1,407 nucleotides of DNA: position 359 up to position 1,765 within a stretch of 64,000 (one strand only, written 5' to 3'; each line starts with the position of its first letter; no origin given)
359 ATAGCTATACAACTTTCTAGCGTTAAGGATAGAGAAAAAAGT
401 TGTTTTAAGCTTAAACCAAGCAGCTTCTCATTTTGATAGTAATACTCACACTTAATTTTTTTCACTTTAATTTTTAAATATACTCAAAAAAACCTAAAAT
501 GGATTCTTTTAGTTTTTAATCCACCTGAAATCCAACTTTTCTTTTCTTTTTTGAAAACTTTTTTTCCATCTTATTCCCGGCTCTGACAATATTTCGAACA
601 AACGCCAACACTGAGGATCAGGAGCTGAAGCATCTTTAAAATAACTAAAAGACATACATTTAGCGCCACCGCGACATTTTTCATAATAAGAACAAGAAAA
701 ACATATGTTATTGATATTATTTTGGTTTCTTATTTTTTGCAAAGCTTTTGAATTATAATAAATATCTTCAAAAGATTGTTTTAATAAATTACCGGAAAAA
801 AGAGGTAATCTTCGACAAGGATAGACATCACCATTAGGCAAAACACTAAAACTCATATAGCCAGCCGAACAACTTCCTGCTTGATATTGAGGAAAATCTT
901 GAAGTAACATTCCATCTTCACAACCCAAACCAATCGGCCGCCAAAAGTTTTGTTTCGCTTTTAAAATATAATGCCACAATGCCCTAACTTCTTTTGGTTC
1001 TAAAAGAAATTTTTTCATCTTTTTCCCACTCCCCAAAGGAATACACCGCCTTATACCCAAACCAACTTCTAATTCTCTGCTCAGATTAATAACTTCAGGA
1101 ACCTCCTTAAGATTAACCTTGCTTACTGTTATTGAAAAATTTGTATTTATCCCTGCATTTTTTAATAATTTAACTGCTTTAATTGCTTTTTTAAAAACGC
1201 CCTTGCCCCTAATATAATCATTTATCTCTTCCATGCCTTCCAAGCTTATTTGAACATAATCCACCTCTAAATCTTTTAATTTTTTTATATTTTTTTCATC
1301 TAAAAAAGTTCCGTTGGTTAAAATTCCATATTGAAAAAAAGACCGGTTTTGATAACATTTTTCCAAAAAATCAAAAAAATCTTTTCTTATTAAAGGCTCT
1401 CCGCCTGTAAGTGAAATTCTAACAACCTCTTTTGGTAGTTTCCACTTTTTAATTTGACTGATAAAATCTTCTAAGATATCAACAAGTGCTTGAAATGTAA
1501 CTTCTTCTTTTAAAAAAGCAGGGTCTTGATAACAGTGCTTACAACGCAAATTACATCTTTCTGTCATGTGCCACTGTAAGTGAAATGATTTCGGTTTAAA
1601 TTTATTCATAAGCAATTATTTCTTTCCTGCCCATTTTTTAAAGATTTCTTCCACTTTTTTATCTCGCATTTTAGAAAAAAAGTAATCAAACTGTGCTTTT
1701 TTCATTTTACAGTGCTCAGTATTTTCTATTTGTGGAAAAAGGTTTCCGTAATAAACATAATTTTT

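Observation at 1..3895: Hxs-like paired radical-SAM/SPASM locus with a (His-Ser-Gln)n repeat protein and duplicated HxsD-like genes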

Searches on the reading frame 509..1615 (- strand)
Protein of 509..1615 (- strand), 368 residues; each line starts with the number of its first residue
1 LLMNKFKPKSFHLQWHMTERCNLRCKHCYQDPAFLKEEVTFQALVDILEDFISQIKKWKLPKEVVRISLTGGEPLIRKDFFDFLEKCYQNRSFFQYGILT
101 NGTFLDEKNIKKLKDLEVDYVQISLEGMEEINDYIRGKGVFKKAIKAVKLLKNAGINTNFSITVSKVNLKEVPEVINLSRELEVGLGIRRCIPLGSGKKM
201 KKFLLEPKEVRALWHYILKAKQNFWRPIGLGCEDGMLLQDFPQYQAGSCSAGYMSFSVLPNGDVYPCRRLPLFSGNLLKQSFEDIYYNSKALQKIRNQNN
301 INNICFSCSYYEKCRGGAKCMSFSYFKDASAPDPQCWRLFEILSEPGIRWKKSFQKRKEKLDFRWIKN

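Call 4: search_protein_families(library=ncbifam, proteins=[window:509-1615:-], max_evalue=0.1)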
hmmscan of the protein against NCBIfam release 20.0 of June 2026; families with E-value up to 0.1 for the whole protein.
window:509-1615:- (368 aa): 90 families (the best 25 are shown)
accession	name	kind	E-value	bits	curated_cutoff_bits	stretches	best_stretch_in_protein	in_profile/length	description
TIGR04340.1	rSAM_ACGX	hypoth_equivalog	2.8e-46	158.3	400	2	10-216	2-204/341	radical SAM/SPASM domain protein, ACGX system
TIGR04082.1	rSAM_for_selen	equivalog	4e-42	144.6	350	1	6-322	194-501/516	thio(seleno)oxazole modification radical SAM maturase SbtM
TIGR04053.2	TIGR04053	equivalog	1.1e-40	140.1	395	2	6-221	3-214/366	TIGR04053 family radical SAM/SPASM domain-containing protein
TIGR03962.1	mycofact_rSAM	equivalog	3.7e-39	134.9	265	1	13-337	14-332/339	mycofactocin radical SAM maturase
TIGR04303.1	GeoRSP_rSAM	equivalog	4.4e-39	134.9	400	1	12-337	6-325/325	GeoRSP system radical SAM/SPASM protein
TIGR04545.1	rSAM_ahbD_hemeb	equivalog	2.3e-38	132.5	500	2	14-219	3-203/339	heme b synthase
TIGR04051.1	rSAM_NirJ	equivalog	4.1e-37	128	515.45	2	15-184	6-168/354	heme d1 biosynthesis radical SAM protein NirJ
TIGR04546.1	rSAM_ahbC_deAc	equivalog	4.1e-36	124.6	650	2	13-222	41-244/390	12,18-didecarboxysiroheme deacetylase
NF041298.1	rSAM_mat_DynA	equivalog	9.2e-35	120.3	450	1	18-343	8-346/356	dynobactin maturation radical SAM/SPASM protein DynA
TIGR04133.1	rSAM_w_lipo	hypoth_equivalog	2e-34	119.1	425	1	12-318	25-331/350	TIGR04133 family radical SAM/SPASM protein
NF050035.1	rSAM_WgK_link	exception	3e-34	118.6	650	2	5-184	3-176/367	radical SAM/SPASM peptide maturase WgkB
TIGR04250.1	SCM_rSAM_ScmE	equivalog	5.2e-34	117.7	400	2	8-178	2-164/358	SynChlorMet cassette radical SAM/SPASM protein ScmE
TIGR04055.1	rSAM_NirJ2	equivalog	6.9e-34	117.8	500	1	14-336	3-322/326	putative heme d1 biosynthesis radical SAM protein NirJ2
TIGR02109.1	PQQ_syn_pqqE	equivalog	8e-34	117.1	381.35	1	14-338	10-332/358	pyrroloquinoline quinone biosynthesis protein PqqE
TIGR04054.1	rSAM_NirJ1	equivalog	2e-33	115.6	650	1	14-225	39-244/387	putative heme d1 biosynthesis radical SAM protein NirJ1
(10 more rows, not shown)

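Call 5: search_protein_families(library=pfam, proteins=[window:509-1615:-], max_evalue=0.1)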
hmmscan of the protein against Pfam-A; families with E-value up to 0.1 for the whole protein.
window:509-1615:- (368 aa): 4 families
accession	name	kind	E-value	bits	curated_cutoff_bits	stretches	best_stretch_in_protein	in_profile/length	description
PF04055.27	Radical_SAM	-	1.3e-27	97.4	29.5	1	17-178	3-165/166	Radical SAM superfamily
PF13186.11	SPASM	-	2.8e-10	40.8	21.5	1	249-308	1-66/67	Iron-sulfur cluster-binding domain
PF13353.11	Fer4_12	-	0.00013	22.8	22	1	19-127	13-115/137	4Fe-4S single cluster domain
PF12674.12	Zn_ribbon_2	-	0.016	16.3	22.5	0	25-57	28-59/81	Putative zinc ribbon domain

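Call 16: search_protein_families(library=padloc, proteins=[window:509-1615:-], max_evalue=0.01)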
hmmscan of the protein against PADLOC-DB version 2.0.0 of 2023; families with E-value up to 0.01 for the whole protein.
window:509-1615:- (368 aa): 3 families
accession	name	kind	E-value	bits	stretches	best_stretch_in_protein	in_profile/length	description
PDLC02903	pVip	-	2.5e-24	84.2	1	13-171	2-152/257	Viperins not associated with kinases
PDLC02904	pVip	-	4.4e-21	73.6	1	13-171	5-156/262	Viperins associated with kinases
PDLC02905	pVip-kinase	-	1e-07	29.6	1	13-171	184-344/474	Viperin-kinase fusion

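Call 17: find_homologous_proteins(query=window:509-1615:-, max_evalue=1e-10)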
Query window:509-1615:- (368 aa): 2231 proteins with E <= 1e-10 among 8000 candidates; the best 120 are listed.
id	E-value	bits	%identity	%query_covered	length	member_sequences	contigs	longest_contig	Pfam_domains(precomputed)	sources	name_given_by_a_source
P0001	1.1e-251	852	100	99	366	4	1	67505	PF13186.12,PF04055.28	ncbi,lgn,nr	ncbi:MAG: radical SAM protein [Candidatus Nealsonbacteria bacterium]|nr:radical SAM protein [Candida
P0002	1.4e-186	638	70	99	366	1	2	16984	PF13186.12,PF04055.28,PF13353.12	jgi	jgi:radical SAM protein with 4Fe4S-binding SPASM domain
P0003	2.0e-186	638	72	99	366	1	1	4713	PF13186.12,PF04055.28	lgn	-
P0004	3.7e-178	610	70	99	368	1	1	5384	PF13186.12,PF04055.28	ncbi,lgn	-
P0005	4.0e-177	607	69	99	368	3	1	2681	PF13186.12,PF04055.28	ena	-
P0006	9.7e-177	606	69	99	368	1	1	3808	PF13186.12,PF04055.28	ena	-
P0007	6.9e-175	600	68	99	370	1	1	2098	PF13186.12,PF04055.28,PF13353.12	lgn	-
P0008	1.6e-174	598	68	99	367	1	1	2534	PF13186.12,PF04055.28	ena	-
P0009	1.2e-173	596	69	99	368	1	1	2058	PF13186.12,PF04055.28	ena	-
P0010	7.3e-171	586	67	99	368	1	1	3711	PF13186.12,PF04055.28,PF13353.12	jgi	-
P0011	1.2e-169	582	66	99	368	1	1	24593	PF13186.12,PF04055.28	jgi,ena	-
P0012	8.1e-169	580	67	99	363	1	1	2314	PF13186.12,PF04055.28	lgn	-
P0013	8.6e-169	580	67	98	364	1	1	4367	PF13186.12,PF04055.28,PF13353.12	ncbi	-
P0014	9.2e-168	576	66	99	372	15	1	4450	PF13186.12,PF04055.28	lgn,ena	-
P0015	2.2e-166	572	65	99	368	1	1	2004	PF13186.12,PF04055.28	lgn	-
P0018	7.4e-163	560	62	99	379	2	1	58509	PF13186.12,PF04055.28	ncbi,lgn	-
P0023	3.7e-158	545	62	99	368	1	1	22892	PF13186.12,PF04055.28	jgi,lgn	-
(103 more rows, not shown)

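Call 26: find_related_loci(query=A1, collection=genome_contigs, flank=7000)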
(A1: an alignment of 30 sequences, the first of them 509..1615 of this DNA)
Query A1 (368 aa) in genome_contigs; peptide patterns used: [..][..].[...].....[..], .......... (x = any residue, [..] = any of these).
599 stretches matched a pattern (row limit reached: there are more); 555 encode a relative of the query (tblastn E <= 1e-3); the best 80 are kept; 80 distinct loci.
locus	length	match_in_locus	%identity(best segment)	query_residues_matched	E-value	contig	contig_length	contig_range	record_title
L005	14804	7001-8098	60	1-367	1e-157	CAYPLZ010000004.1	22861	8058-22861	MAG TPA_asm: uncultured Candidatus Saccharibacteria bacterium isolate binchicken_co13_229 genome assembly, contig: NODE_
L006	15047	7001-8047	54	2-340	1e-130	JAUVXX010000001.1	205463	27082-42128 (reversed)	MAG: bacterium isolate CSMAG_1227 CSMAG_1227_k141_1278190_length_205463_cov_12.0544, whole genome shotgun sequence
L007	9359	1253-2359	50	1-367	6e-124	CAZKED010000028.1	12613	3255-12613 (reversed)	MAG TPA_asm: uncultured archaeon isolate binchicken_co334_40 genome assembly, contig: NODE_9035_length_12613_cov_6.73069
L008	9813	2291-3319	53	6-343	1e-120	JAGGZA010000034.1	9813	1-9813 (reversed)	MAG: Candidatus Aerophobetes bacterium isolate AUK192 PB_MBMC_146_c_000000000261, whole genome shotgun sequence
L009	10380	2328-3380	48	1-345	3e-111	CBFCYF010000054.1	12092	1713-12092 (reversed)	MAG TPA_asm: uncultured archaeon isolate SRR26215687_concoct_40 genome assembly, contig: ERZ25073490.2775, whole genome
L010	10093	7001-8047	49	11-363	6e-110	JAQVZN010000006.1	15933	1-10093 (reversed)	MAG: Candidatus Paceibacterota bacterium isolate STF2_174 NODE_9787_length_15933_cov_9.629571_Sandtown_F2, whole genome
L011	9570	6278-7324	47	11-358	2e-108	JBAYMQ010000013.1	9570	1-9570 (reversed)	MAG: Candidatus Omnitrophota bacterium isolate SO_2016_LW1_43 scaffold09214_LW64-88_2016, whole genome shotgun sequence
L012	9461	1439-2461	46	8-352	2e-103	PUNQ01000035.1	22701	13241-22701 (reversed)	MAG: Candidatus Nealsonbacteria bacterium isolate B1Sed10_182 B1-Sed10-C2088, whole genome shotgun sequence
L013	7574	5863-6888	38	4-338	1e-80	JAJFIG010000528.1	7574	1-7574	MAG: Rhodospirillales bacterium isolate OFTM194 OFTM194_527, whole genome shotgun sequence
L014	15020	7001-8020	39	6-338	4e-78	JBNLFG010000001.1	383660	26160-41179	MAG: Anaerolineales bacterium isolate C1.bin.8.strict NODE_1_length_383660_cov_5.530980, whole genome shotgun sequence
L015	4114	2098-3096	42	8-337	1e-77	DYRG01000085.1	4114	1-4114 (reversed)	MAG TPA_asm: Thiomargarita sp. isolate SulCav_GS10_10_37_43 SulCav_GS10_10_44689_length_4114_cov_22_422271, whole genome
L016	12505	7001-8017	39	6-337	2e-76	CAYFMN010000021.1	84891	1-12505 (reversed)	MAG TPA_asm: uncultured Nitrospinota bacterium isolate ERP019367_co1_96 genome assembly, contig: NODE_355_length_84891_c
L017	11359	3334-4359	40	3-337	2e-76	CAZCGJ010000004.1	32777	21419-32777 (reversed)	MAG TPA_asm: Candidatus Woesearchaeota archaeon isolate SRP272421_co2_592 genome assembly, contig: NODE_2943_length_3277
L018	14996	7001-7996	40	13-337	4e-76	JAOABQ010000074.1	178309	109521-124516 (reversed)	MAG: Clostridia bacterium isolate SKW182 k141_1169237, whole genome shotgun sequence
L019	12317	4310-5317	39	6-337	5e-76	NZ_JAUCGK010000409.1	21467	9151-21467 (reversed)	Candidatus Parabeggiatoa sp. HSG14 NODE_83_length_21467, whole genome shotgun sequence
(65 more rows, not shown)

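Call 29: find_encoding_contigs(protein=P0001, flank=10000, max_places=4)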
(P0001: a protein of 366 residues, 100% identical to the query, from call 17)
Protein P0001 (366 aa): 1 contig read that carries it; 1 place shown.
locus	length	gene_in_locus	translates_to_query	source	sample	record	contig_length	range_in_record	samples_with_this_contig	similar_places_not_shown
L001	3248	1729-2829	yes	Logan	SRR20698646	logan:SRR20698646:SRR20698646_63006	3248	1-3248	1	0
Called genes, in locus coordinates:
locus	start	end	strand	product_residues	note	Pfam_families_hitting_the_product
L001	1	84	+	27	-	?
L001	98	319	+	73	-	-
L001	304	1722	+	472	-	PF04055:Radical_SAM, PF13353:Fer4_12 (weak)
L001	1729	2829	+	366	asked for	PF04055:Radical_SAM, PF13186:SPASM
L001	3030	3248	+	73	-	?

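Call 34: search_protein_families(library=ncbifam, proteins=[L005:8188-8595:+, L006:1215-2882:+, L012:1-1299:+, L005:8599-9957:+, L006:8081-8983:+, L008:3391-3600:+], max_evalue=0.001)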
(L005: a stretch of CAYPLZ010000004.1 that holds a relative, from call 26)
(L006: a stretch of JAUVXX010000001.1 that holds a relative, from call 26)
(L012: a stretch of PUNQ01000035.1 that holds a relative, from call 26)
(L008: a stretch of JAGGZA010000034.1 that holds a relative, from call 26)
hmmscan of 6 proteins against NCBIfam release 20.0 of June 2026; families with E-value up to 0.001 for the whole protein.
L005:8188-8595:+ (135 aa): 2 families
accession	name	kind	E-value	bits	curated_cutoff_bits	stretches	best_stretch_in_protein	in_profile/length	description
NF038313.3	HisXaaSer_A4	exception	2.1e-09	38.1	55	1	5-102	1-80/93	His-Xaa-Ser repeat protein HxsA4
NF038309.1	HisXaaSer_A3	equivalog_domain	1.9e-08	33.9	65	0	6-89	2-78/81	His-Xaa-Ser repeat protein HxsA3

L006:1215-2882:+ (555 aa): 3 families
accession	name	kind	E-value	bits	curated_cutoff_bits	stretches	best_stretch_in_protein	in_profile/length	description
NF038313.3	HisXaaSer_A4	exception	3.7e-22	79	55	1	3-98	2-92/93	His-Xaa-Ser repeat protein HxsA4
NF038309.1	HisXaaSer_A3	equivalog_domain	3.2e-20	71.7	65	1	2-89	1-81/81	His-Xaa-Ser repeat protein HxsA3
NF038329.2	gly_rich_SclB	equivalog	0.00015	20.8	325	1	78-168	122-212/442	LPXTG-anchored collagen-like adhesin Scl2/SclB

L012:1-1299:+ (432 aa): 1 family
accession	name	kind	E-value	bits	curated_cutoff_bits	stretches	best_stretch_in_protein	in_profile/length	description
NF038313.3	HisXaaSer_A4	exception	1.1e-06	29.5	55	0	319-322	45-48/93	His-Xaa-Ser repeat protein HxsA4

L005:8599-9957:+ (452 aa): 69 families (the best 25 are shown)
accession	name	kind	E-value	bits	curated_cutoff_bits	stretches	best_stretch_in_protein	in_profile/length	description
NF047865.1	rSAM_PapB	equivalog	4.4e-44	151.1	340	1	100-426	5-330/330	PapB family radical SAM/SPASM ranthipeptide maturase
TIGR04064.1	rSAM_nif11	equivalog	1.5e-43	149.2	518.7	1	60-446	42-433/459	nif11-like peptide radical SAM maturase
TIGR03906.1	quino_hemo_SAM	equivalog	8.5e-37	126.9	453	1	99-436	95-438/467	quinohemoprotein amine dehydrogenase maturation protein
TIGR03974.1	rSAM_six_Cys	equivalog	4.5e-35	121.4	425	1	70-438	68-442/451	thioether cross-link-forming SCIFF peptide maturase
NF040492.1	not_ScfB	exception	4.2e-33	114.9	855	1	29-437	30-440/450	ScfB-related radical SAM/SPASM orphan maturase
TIGR04068.1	rSAM_ocin_clost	equivalog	2.7e-28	99.1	500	1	100-230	86-224/462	Cys-rich peptide radical SAM maturase CcpM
TIGR03978.1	rSAM_paired_1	equivalog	6.4e-28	97.7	370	1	65-448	42-453/466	His-Xaa-Ser system radical SAM maturase HxsB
TIGR03942.1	sulfatase_rSAM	equivalog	8.7e-28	97.4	349.45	1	105-433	8-345/363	anaerobic sulfatase maturase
NF038107.1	rSAM_NF038107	equivalog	3.5e-27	95.3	600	1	29-420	9-408/444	Cys-every-fifth radical SAM/SPASM peptide maturase CefB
NF041298.1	rSAM_mat_DynA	equivalog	6.7e-24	84.5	450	1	105-428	8-337/356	dynobactin maturation radical SAM/SPASM protein DynA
TIGR04115.1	rSAM_Cxxx_rpt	equivalog_domain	1.7e-21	77.1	350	1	103-409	7-323/359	radical SAM peptide maturase, CXXX-repeat target family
NF041718.1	rSAM_phane_AMC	equivalog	2.5e-20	72.8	425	1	98-285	6-194/362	cyclophane-forming radical SAM peptide maturase AmcB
NF038170.1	lachnocin_rSAM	equivalog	8.3e-20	71.1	550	1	90-445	67-420/440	lachnocin radical SAM maturase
TIGR04317.1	W_rSAM_matur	equivalog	9.3e-20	71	380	1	97-358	3-261/349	tungsten cofactor oxidoreductase radical SAM maturase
TIGR04083.1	rSAM_pep_methan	hypoth_equivalog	1.8e-18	66.6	300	1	102-433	4-331/376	TIGR04083 family peptide-modifying radical SAM enzyme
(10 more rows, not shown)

L006:8081-8983:+ (300 aa): 62 families (the best 25 are shown)
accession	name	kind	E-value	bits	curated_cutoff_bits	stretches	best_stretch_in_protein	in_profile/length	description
NF038332.1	rSAM_rare_HxsC4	exception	1.5e-52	178.8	500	2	2-233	14-249/335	radical SAM protein HxsC4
TIGR03977.1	rSAM_pair_HxsC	equivalog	6.8e-32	110.5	267.9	1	11-239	34-264/292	His-Xaa-Ser system radical SAM maturase HxsC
TIGR04545.1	rSAM_ahbD_hemeb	equivalog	5.1e-27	95.2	500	1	8-174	6-172/339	heme b synthase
TIGR04053.2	TIGR04053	equivalog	1.6e-24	86.8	395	1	12-176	18-185/366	TIGR04053 family radical SAM/SPASM domain-containing protein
TIGR04054.1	rSAM_NirJ1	equivalog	2.6e-21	75.7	650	1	11-174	45-207/387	putative heme d1 biosynthesis radical SAM protein NirJ1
TIGR04546.1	rSAM_ahbC_deAc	equivalog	2.7e-21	75.8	650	1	11-174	48-210/390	12,18-didecarboxysiroheme deacetylase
TIGR04317.1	W_rSAM_matur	equivalog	4.4e-21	75.4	380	1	1-226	3-228/349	tungsten cofactor oxidoreductase radical SAM maturase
TIGR04055.1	rSAM_NirJ2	equivalog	2.1e-20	73.5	500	1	11-177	9-174/326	putative heme d1 biosynthesis radical SAM protein NirJ2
NF045646.2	rSAM_Se_TrsS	equivalog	5.8e-20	71.2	490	1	10-163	94-250/441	radical SAM (seleno)protein TrsS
TIGR04347.1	pseudo_SAM_Halo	equivalog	8.9e-20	71.3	525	1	10-177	46-212/390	TIGR04347 family pseudo-SAM/SPASM protein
TIGR02668.1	moaA_archaeal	equivalog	5.9e-19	68.2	325.25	1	3-177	11-186/303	GTP 3',8-cyclase MoaA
TIGR04051.1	rSAM_NirJ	equivalog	2e-18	66.5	515.45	1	11-176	11-175/354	heme d1 biosynthesis radical SAM protein NirJ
NF045574.1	sacti_mat_StsB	exception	4.9e-18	65.2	625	1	11-173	105-265/466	StsB family radical SAM/SPASM domain sactipeptide maturase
TIGR04466.1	rSAM_BlsE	equivalog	6.3e-18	65.3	400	1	6-183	7-181/327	cytosylglucuronate decarboxylase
NF045702.1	rSAM_GDGT_ether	equivalog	7.6e-18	64.4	450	1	6-162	90-251/486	tetraether lipid synthase Tes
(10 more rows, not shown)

L008:3391-3600:+ (69 aa): 0 families

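Call 36: find_encoding_contigs(protein=P0002, flank=7000, max_places=2)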
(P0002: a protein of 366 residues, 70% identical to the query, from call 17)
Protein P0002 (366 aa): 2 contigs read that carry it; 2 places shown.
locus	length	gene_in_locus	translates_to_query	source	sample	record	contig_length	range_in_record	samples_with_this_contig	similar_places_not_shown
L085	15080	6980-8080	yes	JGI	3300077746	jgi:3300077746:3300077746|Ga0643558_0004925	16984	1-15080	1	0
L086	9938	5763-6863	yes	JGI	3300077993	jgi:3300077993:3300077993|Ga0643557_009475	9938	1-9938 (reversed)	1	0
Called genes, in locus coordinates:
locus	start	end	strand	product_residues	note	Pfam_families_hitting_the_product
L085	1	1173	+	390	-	?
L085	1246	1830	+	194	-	PF00574:CLP_protease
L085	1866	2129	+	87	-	-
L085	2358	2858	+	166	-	-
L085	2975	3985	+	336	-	-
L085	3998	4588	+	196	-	-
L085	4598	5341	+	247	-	-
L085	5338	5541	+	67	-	-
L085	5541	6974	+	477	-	PF04055:Radical_SAM, PF13353:Fer4_12 (weak)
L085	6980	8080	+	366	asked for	PF13353:Fer4_12 (weak), PF04055:Radical_SAM, PF13186:SPASM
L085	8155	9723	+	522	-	-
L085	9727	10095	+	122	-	-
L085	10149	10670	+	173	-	-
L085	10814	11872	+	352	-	PF04055:Radical_SAM, PF13186:SPASM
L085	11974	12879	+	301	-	PF04055:Radical_SAM, PF13353:Fer4_12 (faint)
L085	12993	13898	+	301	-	PF04055:Radical_SAM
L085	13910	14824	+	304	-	PF04055:Radical_SAM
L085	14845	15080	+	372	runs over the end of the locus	-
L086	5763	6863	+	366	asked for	PF13353:Fer4_12 (weak), PF04055:Radical_SAM, PF13186:SPASM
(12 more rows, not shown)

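Call 37: find_encoding_contigs(protein=P0023, flank=7000, max_places=2)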
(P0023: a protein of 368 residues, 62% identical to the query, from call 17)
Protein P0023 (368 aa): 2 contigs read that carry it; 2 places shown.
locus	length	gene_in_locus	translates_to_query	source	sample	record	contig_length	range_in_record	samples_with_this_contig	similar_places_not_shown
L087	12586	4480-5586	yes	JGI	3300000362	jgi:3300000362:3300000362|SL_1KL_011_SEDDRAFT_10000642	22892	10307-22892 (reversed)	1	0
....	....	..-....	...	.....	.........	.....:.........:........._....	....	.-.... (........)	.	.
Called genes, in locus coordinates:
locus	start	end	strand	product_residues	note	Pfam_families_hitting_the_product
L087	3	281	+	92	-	?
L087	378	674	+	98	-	-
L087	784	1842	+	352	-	-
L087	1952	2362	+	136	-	-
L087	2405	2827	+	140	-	PF27806:HxsD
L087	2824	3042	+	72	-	-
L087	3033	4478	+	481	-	PF04055:Radical_SAM, PF13353:Fer4_12 (weak)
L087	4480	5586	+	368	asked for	PF04055:Radical_SAM, PF13186:SPASM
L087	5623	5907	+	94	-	-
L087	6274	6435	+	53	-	-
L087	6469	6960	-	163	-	-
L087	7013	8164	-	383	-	-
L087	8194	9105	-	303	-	PF04055:Radical_SAM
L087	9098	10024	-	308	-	PF04055:Radical_SAM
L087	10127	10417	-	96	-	PF03848:TehB, PF13489:Methyltransf_23, PF13847:Methyltransf_31 (weak), PF13649:Methyltransf_25 (weak)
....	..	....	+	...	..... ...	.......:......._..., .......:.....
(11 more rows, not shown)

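Call 38: find_encoding_contigs(protein=P0011, flank=7000, max_places=2)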
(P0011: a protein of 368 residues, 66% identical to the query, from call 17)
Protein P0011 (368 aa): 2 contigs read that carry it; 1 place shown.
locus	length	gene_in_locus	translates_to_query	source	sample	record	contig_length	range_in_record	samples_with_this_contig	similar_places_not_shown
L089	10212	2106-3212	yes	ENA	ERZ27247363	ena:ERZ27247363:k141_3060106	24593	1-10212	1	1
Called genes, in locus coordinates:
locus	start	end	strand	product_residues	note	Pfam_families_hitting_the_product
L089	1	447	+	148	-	?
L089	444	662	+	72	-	-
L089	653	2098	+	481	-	PF04055:Radical_SAM, PF13353:Fer4_12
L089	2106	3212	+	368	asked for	PF04055:Radical_SAM, PF13186:SPASM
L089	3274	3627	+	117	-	-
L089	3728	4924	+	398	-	PF04389:Peptidase_M28 (weak), PF05343:Peptidase_M42 (faint), PF01546:Peptidase_M20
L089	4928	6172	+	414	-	PF13477:Glyco_trans_4_2 (faint), PF13439:Glyco_transf_4 (faint), PF13579:Glyco_trans_4_4 (faint), PF00534:Glycos_transf_1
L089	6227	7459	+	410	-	PF13579:Glyco_trans_4_4 (weak), PF00534:Glycos_transf_1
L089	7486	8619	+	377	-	PF04055:Radical_SAM, PF13186:SPASM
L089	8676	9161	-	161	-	-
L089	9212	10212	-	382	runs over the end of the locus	-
